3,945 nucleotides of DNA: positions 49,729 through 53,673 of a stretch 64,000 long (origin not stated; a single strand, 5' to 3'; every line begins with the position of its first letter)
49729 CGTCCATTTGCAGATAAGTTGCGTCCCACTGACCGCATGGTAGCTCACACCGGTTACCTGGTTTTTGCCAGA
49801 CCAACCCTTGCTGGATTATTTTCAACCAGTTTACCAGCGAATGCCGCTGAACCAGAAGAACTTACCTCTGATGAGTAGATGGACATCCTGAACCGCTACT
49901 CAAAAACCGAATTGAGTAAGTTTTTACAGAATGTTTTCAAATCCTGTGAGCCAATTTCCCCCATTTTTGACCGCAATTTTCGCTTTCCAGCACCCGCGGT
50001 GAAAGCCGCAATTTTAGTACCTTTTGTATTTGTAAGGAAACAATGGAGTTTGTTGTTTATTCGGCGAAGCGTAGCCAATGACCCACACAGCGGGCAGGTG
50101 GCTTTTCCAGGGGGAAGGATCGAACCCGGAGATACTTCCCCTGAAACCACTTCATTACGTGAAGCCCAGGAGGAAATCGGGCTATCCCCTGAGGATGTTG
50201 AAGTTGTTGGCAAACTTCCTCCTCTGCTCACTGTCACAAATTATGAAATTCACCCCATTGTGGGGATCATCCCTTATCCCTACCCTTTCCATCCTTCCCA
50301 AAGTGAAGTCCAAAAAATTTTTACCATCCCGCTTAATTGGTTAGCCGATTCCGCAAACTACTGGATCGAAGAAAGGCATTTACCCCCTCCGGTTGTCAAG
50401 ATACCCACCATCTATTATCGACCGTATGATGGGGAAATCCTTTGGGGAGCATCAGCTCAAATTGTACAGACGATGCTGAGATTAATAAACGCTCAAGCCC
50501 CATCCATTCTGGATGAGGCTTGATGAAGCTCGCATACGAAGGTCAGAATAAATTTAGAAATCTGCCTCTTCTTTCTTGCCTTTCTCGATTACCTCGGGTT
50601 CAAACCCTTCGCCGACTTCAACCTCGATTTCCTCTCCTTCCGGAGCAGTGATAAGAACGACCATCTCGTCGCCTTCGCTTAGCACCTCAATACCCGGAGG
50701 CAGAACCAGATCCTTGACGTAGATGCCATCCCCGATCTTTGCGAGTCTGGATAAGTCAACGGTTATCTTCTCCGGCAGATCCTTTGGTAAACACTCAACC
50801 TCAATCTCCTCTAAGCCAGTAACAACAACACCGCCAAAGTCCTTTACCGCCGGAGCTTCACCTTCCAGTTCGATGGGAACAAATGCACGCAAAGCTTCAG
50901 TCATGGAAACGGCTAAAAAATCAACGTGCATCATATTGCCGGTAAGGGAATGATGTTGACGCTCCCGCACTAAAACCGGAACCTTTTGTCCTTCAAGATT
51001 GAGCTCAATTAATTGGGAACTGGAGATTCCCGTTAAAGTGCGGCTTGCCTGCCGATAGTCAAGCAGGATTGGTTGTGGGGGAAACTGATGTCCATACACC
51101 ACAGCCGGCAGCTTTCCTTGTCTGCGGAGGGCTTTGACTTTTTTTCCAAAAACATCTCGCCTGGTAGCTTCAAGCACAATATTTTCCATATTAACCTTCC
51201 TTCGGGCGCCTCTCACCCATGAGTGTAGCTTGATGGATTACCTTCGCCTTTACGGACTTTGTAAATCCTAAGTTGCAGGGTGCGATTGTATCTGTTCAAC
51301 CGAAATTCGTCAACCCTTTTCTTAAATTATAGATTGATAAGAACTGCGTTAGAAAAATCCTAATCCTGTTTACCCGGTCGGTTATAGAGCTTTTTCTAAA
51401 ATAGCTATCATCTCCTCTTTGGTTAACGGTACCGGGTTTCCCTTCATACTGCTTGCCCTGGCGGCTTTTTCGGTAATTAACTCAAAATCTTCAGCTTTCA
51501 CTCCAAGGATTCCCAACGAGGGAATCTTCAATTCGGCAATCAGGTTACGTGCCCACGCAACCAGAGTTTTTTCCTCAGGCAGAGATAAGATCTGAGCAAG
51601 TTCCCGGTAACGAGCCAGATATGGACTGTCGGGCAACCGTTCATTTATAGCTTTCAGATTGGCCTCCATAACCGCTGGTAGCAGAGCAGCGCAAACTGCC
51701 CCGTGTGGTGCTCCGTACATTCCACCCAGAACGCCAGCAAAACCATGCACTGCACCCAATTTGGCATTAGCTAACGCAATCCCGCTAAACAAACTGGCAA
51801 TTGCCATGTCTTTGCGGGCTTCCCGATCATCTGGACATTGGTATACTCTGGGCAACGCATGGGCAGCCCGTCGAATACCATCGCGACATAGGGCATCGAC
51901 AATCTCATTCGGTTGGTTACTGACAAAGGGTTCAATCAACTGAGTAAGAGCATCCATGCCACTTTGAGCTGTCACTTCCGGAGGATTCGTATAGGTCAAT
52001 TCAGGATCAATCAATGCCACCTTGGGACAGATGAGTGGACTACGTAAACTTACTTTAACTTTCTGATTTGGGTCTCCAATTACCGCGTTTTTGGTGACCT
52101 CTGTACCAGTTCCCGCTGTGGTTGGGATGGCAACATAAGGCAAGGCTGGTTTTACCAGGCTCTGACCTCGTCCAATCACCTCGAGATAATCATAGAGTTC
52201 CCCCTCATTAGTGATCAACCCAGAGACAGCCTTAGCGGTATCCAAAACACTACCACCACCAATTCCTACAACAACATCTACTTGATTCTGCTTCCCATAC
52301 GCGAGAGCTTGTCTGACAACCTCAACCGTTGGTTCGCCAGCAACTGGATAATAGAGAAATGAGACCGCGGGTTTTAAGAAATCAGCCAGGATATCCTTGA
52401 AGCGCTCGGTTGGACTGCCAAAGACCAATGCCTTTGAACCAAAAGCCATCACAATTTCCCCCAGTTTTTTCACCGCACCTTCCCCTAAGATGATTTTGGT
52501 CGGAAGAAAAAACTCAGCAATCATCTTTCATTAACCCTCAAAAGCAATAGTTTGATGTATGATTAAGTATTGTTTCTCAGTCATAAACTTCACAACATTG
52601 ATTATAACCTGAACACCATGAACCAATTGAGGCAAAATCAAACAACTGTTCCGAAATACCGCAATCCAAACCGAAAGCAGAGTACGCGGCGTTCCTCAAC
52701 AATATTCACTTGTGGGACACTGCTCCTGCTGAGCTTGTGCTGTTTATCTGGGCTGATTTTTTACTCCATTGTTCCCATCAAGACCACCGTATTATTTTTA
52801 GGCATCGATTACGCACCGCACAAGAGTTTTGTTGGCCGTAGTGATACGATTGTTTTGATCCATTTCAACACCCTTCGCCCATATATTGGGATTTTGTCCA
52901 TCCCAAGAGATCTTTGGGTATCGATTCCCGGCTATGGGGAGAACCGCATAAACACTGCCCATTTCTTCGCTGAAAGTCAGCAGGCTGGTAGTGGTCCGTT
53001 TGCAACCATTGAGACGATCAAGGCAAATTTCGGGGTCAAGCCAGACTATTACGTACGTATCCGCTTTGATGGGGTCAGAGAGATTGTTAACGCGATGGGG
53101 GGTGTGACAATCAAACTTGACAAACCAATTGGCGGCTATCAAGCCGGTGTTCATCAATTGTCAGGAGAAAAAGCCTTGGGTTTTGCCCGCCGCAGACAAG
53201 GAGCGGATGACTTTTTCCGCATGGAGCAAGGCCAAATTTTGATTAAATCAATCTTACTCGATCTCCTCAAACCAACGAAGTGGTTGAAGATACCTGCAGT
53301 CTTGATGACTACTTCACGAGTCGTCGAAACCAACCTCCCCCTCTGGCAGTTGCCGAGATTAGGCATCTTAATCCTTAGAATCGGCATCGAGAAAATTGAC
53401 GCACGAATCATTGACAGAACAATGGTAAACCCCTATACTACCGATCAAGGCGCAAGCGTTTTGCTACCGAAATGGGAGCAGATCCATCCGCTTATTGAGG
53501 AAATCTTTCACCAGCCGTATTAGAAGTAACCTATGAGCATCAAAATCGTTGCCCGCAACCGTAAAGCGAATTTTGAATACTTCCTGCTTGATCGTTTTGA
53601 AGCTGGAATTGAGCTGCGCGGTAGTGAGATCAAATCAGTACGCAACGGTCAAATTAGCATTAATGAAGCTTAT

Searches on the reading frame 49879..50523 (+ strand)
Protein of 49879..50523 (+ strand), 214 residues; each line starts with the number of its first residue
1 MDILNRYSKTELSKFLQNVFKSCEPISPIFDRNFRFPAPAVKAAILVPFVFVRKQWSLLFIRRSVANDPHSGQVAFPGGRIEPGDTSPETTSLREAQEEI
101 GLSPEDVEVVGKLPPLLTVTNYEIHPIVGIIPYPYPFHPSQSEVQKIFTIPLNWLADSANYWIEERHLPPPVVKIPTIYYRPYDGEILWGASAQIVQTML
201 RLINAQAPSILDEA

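Call 70: search_protein_families(library=pfam, proteins=[window:49879-50523:+], max_evalue=0.00001)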
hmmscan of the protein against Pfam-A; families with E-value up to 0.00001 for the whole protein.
window:49879-50523:+ (214 aa): 1 family
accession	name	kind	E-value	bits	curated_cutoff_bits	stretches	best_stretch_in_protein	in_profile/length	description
PF00293.34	NUDIX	-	4.1e-15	56.4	21.1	1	47-126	8-82/134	NUDIX domain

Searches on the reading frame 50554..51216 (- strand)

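Call 70: search_protein_families(library=pfam, proteins=[window:50554-51216:-], max_evalue=0.00001)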
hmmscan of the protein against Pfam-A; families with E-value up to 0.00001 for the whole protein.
window:50554-51216:- (220 aa): 2 families
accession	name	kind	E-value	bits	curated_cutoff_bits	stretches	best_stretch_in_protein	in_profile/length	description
PF14693.11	Ribosomal_TL5_C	-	8.2e-25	87.4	27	1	110-192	3-83/84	Ribosomal protein TL5, C-terminal domain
PF01386.24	Ribosomal_L25p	-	4e-20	72.5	23.6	1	15-100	1-82/82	Ribosomal L25p family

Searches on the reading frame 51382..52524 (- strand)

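Call 70: search_protein_families(library=pfam, proteins=[window:51382-52524:-], max_evalue=0.00001)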
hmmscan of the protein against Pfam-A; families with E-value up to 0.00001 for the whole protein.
window:51382-52524:- (380 aa): 3 families
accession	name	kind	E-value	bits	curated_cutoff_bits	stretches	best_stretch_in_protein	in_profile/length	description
PF00465.25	Fe-ADH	-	1.4e-43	148.9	31.3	1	8-174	1-168/168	Iron-containing alcohol dehydrogenase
PF25137.1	ADH_Fe_C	-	6.1e-38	130.9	27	1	185-380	1-194/194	Fe-containing alcohol dehydrogenase family, C-terminal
PF13685.12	Fe-ADH_2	-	2.6e-08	34.4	28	1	14-102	3-95/149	Iron-containing alcohol dehydrogenase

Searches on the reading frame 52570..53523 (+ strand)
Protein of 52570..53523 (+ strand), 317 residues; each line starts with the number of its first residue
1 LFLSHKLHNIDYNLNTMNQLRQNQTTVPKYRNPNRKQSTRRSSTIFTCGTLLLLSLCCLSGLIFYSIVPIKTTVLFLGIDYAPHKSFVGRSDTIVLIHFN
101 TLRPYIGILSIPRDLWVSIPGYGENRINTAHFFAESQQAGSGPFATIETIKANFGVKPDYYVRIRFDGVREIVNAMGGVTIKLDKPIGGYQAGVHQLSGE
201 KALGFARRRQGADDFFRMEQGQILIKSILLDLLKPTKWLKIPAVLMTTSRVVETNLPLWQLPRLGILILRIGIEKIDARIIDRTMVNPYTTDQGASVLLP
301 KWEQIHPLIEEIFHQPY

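Call 70: search_protein_families(library=pfam, proteins=[window:52570-53523:+], max_evalue=0.00001)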
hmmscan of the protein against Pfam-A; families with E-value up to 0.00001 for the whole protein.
window:52570-53523:+ (317 aa): 1 family
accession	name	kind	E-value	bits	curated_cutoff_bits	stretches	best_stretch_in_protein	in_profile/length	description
PF03816.19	LytR_cpsA_psr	-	1.6e-31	109.9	24.6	1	90-229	1-145/150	LytR_cpsA_psr family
